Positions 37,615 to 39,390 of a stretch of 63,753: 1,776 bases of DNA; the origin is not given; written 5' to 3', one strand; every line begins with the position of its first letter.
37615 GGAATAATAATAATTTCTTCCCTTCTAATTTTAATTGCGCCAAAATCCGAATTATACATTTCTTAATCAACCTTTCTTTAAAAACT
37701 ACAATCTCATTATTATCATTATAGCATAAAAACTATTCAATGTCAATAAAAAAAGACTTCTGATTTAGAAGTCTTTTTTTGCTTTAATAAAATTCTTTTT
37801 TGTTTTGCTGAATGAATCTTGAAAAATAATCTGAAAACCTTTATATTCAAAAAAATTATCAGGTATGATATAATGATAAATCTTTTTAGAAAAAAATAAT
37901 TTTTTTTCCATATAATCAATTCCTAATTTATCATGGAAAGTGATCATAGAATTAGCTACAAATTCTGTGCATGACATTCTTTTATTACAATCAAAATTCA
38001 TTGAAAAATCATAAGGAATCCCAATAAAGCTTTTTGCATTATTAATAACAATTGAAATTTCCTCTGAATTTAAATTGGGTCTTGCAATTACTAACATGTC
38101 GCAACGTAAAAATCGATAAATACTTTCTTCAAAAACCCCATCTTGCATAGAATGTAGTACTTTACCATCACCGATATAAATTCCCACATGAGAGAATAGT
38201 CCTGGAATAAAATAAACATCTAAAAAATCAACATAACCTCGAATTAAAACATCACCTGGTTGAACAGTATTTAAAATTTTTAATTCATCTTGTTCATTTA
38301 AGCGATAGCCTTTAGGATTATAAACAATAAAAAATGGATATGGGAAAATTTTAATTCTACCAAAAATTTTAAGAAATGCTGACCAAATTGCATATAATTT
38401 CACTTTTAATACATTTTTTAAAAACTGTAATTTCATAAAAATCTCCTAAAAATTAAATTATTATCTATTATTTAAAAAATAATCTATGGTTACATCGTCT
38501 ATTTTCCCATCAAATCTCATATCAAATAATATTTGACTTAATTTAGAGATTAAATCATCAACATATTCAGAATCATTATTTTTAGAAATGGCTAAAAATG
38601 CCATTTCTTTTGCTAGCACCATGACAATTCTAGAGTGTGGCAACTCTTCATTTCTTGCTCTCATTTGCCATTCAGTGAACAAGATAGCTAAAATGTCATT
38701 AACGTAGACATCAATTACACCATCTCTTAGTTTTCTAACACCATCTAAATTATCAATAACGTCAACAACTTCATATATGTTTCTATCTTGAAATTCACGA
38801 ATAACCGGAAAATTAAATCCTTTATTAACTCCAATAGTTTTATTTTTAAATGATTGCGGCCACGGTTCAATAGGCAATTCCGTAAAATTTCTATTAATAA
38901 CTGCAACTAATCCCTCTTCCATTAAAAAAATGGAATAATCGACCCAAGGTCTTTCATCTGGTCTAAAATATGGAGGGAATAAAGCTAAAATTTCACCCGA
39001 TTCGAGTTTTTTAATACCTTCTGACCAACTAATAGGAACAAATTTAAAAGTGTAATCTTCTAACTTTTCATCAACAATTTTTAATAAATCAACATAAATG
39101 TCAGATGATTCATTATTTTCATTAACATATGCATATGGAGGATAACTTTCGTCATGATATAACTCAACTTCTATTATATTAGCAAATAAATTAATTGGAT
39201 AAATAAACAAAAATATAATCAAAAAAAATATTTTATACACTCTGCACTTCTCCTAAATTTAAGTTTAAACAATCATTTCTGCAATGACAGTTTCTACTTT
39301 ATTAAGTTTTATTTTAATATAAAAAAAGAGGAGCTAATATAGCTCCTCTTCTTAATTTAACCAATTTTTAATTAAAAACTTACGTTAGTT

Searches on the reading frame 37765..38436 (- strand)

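Call 84: search_protein_families(library=pfam, max_evalue=0.001, proteins=[window:37765-38436:-])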
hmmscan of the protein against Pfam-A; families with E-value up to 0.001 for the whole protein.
window:37765-38436:- (223 aa): 3 families
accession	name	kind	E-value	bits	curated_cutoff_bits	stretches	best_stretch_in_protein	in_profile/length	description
PF05708.18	Peptidase_C92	-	4.4e-13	50.1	27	1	58-181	2-131/166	Permuted papain-like amidase enzyme, YaeF/YiiX, C92 family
PF00877.26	NLPC_P60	-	0.00034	21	23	1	53-107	46-92/105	NlpC/P60 family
PF04970.19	LRAT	-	0.00038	21.2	24.3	1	79-105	14-40/120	Lecithin retinol acyltransferase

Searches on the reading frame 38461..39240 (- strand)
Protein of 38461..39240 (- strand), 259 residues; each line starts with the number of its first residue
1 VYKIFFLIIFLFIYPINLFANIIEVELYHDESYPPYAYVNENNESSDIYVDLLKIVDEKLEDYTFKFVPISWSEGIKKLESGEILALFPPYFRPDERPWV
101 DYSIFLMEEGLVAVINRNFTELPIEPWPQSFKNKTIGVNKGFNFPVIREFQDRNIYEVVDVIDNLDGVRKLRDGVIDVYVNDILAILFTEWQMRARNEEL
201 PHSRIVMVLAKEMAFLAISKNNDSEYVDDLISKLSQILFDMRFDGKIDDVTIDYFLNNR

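Call 84: search_protein_families(library=pfam, max_evalue=0.001, proteins=[window:38461-39240:-])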
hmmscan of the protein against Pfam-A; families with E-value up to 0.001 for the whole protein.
window:38461-39240:- (259 aa): 1 family
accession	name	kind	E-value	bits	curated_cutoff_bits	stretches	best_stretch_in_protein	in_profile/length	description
PF00497.25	SBP_bac_3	-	3.1e-10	40.4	26.4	1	29-255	5-130/132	Bacterial extracellular solute-binding proteins, family 3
